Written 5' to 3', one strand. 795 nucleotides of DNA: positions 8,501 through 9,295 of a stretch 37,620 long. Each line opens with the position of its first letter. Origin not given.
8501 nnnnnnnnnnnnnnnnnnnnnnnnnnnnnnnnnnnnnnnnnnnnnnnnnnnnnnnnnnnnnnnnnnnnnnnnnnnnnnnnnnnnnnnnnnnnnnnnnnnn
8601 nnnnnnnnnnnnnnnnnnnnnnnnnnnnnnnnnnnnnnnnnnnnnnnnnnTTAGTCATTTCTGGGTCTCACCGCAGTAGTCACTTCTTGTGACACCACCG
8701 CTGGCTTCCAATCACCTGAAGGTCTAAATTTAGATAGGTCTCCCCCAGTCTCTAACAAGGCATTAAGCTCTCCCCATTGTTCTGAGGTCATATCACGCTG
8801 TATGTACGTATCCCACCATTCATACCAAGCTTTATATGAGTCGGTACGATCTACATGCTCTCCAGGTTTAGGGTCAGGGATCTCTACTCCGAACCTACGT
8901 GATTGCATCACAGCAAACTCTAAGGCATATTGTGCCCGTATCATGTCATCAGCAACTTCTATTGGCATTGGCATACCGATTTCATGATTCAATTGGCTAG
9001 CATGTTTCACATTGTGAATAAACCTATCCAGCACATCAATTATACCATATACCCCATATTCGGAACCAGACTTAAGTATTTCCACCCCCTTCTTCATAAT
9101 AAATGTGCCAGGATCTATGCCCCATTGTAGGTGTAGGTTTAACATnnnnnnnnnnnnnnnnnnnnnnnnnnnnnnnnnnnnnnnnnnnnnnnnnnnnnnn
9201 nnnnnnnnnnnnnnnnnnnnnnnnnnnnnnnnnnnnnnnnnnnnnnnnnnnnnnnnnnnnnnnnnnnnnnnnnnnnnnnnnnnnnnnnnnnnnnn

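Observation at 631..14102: Family of perfect 22-29-bp palindromes with conserved AGAGG...CCTCT base and variable interior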

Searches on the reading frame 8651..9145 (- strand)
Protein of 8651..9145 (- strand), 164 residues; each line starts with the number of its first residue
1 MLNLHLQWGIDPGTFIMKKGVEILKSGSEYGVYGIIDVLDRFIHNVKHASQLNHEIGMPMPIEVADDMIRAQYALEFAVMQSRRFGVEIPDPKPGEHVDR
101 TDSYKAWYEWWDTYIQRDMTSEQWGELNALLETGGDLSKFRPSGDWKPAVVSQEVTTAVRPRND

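Call 86: search_protein_families(library=pfam, proteins=[window:8651-9145:-], max_evalue=0.01)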
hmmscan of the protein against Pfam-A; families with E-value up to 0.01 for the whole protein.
window:8651-9145:- (164 aa): 0 families
